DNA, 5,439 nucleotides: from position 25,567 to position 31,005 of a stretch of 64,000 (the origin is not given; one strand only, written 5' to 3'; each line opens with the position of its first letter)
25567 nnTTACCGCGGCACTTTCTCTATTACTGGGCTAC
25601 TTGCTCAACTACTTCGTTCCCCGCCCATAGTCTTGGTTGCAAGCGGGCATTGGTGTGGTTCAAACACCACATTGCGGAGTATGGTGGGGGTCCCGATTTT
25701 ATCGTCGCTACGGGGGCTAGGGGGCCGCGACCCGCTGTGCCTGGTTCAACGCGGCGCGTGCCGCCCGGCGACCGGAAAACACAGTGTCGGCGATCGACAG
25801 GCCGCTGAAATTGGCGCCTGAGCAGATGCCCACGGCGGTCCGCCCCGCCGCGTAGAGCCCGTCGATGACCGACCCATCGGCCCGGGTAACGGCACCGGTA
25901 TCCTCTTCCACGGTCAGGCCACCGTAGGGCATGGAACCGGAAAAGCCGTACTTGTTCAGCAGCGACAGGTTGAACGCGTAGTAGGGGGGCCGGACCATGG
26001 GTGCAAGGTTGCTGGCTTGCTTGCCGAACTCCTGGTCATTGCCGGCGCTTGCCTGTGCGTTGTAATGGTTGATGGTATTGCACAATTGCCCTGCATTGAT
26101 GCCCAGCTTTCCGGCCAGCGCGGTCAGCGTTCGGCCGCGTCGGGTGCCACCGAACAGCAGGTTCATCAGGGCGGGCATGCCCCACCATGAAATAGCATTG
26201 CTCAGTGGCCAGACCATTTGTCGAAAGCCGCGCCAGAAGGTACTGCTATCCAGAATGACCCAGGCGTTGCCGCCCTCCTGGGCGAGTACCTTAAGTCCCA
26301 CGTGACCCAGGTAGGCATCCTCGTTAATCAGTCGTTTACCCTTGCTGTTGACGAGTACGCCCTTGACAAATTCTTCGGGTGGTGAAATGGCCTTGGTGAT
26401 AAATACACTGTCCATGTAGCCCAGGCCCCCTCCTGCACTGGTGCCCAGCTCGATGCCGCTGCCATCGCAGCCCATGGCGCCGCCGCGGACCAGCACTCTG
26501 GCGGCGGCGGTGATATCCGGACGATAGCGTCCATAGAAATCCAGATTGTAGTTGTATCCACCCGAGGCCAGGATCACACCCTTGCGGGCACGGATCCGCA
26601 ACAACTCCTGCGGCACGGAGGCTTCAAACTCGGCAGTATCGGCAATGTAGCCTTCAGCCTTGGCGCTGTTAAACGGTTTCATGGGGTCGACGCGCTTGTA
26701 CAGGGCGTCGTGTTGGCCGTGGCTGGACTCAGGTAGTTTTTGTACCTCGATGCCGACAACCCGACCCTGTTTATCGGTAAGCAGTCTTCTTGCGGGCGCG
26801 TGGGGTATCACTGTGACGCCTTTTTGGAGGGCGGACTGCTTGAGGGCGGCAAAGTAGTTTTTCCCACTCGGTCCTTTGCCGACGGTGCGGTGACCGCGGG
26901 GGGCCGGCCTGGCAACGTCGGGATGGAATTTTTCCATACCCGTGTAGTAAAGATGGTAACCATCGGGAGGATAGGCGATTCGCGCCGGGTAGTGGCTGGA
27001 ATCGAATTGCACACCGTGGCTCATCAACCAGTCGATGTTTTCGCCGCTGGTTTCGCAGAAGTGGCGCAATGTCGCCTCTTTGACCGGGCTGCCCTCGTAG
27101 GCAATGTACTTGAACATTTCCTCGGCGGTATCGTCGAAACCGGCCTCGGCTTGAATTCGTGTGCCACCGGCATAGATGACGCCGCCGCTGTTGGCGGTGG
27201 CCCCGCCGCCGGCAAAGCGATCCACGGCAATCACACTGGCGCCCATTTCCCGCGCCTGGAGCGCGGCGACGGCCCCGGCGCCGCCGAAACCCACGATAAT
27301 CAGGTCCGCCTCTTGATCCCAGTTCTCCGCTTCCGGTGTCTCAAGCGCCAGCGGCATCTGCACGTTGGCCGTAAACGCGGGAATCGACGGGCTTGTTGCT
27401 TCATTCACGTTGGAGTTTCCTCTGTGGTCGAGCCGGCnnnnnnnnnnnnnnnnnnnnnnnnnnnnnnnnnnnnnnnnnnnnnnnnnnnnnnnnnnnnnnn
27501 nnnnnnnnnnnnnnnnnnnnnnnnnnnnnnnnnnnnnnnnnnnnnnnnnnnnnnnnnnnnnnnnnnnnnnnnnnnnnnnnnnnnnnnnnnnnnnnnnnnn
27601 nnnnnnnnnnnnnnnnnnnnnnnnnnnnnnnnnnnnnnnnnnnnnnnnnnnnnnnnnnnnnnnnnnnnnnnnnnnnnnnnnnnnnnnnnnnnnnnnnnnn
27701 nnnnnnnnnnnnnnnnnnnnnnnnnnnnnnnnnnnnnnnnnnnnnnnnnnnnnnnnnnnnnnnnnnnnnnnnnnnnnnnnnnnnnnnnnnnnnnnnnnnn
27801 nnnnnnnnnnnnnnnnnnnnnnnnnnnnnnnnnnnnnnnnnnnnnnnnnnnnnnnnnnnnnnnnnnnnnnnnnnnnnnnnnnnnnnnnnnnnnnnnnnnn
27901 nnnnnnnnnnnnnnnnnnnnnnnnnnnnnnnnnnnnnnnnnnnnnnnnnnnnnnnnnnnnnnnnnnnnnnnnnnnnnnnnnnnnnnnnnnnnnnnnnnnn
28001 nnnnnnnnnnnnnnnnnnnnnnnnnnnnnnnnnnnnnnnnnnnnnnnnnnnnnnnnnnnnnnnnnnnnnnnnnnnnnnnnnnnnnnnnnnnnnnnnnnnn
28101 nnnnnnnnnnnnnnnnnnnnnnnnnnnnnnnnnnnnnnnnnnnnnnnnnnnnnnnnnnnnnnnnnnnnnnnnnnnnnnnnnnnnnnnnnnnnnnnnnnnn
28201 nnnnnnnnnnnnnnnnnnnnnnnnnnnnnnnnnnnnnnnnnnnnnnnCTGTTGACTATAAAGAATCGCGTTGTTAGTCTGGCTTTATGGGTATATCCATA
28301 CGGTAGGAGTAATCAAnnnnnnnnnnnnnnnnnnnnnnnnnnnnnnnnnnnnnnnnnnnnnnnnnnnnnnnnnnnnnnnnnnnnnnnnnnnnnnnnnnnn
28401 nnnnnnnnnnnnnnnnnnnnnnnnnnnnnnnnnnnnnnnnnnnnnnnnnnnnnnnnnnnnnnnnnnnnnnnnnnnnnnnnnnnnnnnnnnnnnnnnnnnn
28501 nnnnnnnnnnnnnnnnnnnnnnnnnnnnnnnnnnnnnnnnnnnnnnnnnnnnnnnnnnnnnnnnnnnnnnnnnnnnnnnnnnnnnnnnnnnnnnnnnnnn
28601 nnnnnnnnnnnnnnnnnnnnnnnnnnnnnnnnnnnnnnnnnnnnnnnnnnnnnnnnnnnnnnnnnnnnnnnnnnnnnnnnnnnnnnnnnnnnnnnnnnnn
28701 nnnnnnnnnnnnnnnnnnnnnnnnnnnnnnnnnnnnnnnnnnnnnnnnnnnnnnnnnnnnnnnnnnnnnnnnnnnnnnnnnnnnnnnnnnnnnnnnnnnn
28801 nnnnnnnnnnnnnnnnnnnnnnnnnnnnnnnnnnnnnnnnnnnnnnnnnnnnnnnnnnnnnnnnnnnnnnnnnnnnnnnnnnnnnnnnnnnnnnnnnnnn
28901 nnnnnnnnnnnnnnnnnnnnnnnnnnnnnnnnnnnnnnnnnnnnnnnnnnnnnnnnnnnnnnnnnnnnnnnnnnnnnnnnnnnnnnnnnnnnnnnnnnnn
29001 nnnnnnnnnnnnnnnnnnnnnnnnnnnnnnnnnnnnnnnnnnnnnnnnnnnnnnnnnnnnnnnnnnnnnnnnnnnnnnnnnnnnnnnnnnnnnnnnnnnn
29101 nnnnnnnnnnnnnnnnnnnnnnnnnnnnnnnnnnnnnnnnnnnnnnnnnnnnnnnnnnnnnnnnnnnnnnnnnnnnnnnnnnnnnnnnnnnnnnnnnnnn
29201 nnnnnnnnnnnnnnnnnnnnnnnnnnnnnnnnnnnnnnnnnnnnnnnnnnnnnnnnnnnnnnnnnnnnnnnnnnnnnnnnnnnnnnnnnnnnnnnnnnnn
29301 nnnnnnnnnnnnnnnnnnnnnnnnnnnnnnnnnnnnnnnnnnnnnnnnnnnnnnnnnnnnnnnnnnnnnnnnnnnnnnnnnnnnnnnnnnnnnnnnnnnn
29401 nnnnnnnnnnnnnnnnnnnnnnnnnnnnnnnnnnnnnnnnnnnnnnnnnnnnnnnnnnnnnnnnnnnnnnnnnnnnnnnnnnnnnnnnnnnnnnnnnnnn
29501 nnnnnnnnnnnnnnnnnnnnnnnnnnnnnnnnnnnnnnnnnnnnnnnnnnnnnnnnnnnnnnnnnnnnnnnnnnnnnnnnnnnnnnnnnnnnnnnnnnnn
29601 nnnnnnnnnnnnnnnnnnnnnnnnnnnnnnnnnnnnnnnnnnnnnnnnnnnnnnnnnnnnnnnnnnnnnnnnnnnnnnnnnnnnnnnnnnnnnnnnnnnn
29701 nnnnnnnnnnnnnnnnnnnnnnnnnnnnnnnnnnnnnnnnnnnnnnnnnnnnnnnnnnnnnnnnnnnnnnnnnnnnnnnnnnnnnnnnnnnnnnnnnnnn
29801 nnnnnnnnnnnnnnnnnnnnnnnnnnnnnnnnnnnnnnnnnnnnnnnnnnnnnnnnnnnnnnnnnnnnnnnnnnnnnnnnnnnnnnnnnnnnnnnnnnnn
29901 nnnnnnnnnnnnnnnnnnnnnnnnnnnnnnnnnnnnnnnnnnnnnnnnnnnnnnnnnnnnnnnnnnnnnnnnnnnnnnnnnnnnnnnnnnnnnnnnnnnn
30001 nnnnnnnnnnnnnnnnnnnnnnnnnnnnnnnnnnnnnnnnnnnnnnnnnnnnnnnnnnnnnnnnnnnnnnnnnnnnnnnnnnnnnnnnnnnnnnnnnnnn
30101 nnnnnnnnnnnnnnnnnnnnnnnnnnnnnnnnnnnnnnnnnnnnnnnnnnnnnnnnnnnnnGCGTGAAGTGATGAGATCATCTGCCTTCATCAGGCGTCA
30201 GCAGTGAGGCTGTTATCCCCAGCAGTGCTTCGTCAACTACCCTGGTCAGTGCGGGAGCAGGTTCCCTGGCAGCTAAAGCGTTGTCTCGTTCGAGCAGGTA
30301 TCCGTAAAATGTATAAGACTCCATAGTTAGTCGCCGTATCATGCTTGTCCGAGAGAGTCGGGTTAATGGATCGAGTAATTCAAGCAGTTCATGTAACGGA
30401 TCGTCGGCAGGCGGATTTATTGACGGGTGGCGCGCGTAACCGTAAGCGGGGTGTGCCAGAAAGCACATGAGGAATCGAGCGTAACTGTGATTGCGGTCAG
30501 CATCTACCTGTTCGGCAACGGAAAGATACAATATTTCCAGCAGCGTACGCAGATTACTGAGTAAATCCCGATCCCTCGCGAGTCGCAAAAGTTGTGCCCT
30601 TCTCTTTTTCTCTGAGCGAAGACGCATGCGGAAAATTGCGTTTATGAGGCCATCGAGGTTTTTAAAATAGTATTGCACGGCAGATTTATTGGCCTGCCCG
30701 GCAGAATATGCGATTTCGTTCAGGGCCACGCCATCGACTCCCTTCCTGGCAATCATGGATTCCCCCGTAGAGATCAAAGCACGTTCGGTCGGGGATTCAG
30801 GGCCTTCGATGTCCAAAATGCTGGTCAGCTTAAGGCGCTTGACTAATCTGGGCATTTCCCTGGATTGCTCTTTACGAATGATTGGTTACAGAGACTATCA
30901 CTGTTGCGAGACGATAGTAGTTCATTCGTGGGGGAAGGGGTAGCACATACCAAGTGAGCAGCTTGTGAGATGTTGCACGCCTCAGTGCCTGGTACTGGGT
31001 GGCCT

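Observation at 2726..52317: A 14-bp inverted repeat, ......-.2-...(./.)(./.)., marks at least 14 intergenic regions: apparent operator of one very large regulon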

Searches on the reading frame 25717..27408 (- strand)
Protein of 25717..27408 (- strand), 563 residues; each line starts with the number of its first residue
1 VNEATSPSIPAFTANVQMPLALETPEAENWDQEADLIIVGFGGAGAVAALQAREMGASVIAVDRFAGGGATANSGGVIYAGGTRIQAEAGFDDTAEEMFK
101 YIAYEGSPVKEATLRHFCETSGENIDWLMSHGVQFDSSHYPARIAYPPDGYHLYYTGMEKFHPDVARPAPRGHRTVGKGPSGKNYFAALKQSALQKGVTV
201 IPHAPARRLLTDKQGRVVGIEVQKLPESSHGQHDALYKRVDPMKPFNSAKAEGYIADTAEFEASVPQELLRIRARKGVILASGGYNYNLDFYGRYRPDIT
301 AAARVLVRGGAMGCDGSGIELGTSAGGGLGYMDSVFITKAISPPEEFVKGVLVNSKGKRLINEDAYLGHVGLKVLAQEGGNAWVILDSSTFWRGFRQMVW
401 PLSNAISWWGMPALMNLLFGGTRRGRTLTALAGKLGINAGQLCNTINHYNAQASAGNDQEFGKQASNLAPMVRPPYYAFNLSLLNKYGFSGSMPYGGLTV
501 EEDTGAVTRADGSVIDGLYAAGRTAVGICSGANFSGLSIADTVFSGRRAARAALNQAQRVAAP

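Call 11: search_protein_families(library=pfam, proteins=[window:25717-27408:-], max_evalue=0.00001)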
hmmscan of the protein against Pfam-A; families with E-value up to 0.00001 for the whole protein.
window:25717-27408:- (563 aa): 3 families
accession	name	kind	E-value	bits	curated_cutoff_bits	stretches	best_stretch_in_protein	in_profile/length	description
PF00890.30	FAD_binding_2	-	1.2e-41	143.7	20.4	1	35-533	1-407/414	FAD binding domain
PF01266.30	DAO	-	4.5e-11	43.3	27.9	1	35-223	1-186/353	FAD dependent oxidoreductase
PF12831.13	FAD_oxidored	-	9.5e-07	28.9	27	1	35-108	1-74/416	FAD dependent oxidoreductase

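Call 28: search_protein_families(library=ncbifam, proteins=[window:25717-27408:-], max_evalue=0.00001)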
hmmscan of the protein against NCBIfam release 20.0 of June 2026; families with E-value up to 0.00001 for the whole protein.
window:25717-27408:- (563 aa): 27 families (the best 25 are shown)
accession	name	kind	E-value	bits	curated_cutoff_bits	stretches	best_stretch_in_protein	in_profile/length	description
NF005511.0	PRK07121.1-4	equivalog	1.2e-176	588.5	466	1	15-559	2-545/553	FAD-binding protein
NF005513.0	PRK07121.1-6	equivalog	1.7e-105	353.6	608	1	33-555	6-527/533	FAD-binding protein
NF005510.0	PRK07121.1-3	subfamily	2.3e-97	326.8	481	2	271-556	227-489/492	FAD-binding protein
NF005508.0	PRK07121.1-1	equivalog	1.8e-78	264.3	537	2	17-228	4-221/497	FAD-binding protein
NF005512.0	PRK07121.1-5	subfamily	7.8e-73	245.7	812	2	270-553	228-486/489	FAD-binding protein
TIGR01813.1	flavo_cyto_c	subfamily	6.6e-46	156.9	285.45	2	169-550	116-443/444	flavocytochrome c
NF005509.0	PRK07121.1-2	subfamily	2.4e-45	155.1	630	3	21-175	30-187/527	FAD-binding protein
NF009473.0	PRK12835.1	subfamily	1.3e-43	149.3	837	2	269-553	258-566/585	FAD-binding protein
NF005064.0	PRK06481.1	equivalog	4.2e-41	141.2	542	2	275-553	240-499/506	flavocytochrome c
NF009478.0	PRK12844.1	equivalog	9.8e-41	139.7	789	2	270-557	255-552/559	3-ketosteroid-delta-1-dehydrogenase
NF004789.0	PRK06134.1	subfamily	8.1e-36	123.7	747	2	352-551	359-565/581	FAD-dependent oxidoreductase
NF005882.1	PRK07843.1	equivalog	1.3e-34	119.5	788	2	270-528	247-521/547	3-oxosteroid 1-dehydrogenase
NF053717.1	VnlPnlRedVprA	equivalog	6.8e-34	117.5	600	2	426-553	356-478/481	vinyl phenol reductase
NF009477.0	PRK12843.1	equivalog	1.5e-33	116.1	758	2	351-558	360-573/578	FAD-dependent oxidoreductase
NF053677.1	Desat2ChcC2Cyan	equivalog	3.4e-31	108.2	900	2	352-557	344-555/558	4-oxocyclohex-2-ene-1-carboxylate 5-dehydrogenase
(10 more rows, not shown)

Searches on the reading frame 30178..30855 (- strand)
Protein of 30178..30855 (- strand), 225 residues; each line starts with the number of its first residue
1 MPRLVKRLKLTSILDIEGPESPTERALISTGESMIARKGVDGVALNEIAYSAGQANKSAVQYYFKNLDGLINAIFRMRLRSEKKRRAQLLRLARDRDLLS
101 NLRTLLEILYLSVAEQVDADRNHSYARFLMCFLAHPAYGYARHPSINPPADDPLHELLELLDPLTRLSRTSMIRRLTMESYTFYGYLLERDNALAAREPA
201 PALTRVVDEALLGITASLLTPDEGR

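Call 11: search_protein_families(library=pfam, proteins=[window:30178-30855:-], max_evalue=0.00001)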
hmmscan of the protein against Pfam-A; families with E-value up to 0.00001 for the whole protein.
window:30178-30855:- (225 aa): 0 families

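Call 66: search_protein_families(library=pfam, proteins=[window:30178-30855:-], max_evalue=0.1)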
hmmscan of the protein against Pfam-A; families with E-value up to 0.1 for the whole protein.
window:30178-30855:- (225 aa): 2 families
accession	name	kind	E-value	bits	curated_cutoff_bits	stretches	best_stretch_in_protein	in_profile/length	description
PF00440.29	TetR_N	-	0.00037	20.7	24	1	27-74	1-47/47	Bacterial regulatory proteins, tetR family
PF24657.1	DUF7646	-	0.056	13.9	27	0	34-93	22-76/85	Domain of unknown function (DUF7646)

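Call 68: search_solved_structures(query=window:30178-30855:-, max_evalue=1)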
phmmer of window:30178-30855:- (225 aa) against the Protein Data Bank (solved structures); distinct sequences matched with E-value up to 1: 35.
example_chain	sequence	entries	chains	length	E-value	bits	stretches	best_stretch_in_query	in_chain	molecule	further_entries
3t6n_A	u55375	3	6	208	0.0002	24.6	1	24-112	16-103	Transcriptional regulator | PROBABLE TRANSCRIPTIONAL REGULATORY PROTEIN (PROBABLY DEOR-FAMILY)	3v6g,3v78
3rd3_A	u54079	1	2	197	0.0011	22.1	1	22-80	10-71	Probable transcriptional regulator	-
4l62_A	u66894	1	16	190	0.0013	22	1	23-80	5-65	Transcriptional regulator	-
3vib_A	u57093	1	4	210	0.0041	20.3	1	31-77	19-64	MtrR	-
6of0_A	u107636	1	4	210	0.0042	20.2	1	31-77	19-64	HTH-type transcriptional regulator MtrR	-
7jnp_A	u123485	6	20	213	0.0042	20.2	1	31-77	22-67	HTH-type transcriptional regulator MtrR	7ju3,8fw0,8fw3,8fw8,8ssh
4ich_A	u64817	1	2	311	0.0046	20.1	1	18-101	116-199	Transcriptional regulator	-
4kwa_A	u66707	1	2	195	0.0052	20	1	19-101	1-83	Transcriptional regulator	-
3s5r_A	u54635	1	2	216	0.0064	19.7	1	23-79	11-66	Transcriptional regulator TetR family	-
5daj_A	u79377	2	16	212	0.018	18.2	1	22-83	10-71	NalD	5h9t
3on2_A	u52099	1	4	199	0.019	18.1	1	24-76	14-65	Probable transcriptional regulator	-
4jnn_A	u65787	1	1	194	0.021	18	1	21-101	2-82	Transcriptional regulator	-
2id6_A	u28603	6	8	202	0.028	17.6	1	26-107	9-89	TRANSCRIPTIONAL REGULATOR, TetR FAMILY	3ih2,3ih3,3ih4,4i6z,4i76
1z77_A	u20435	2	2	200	0.029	17.5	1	26-107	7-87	transcriptional regulator (TetR family) | Transcriptional regulator, TetR family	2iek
4nel_A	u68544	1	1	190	0.03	17.5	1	23-102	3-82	Transcriptional regulator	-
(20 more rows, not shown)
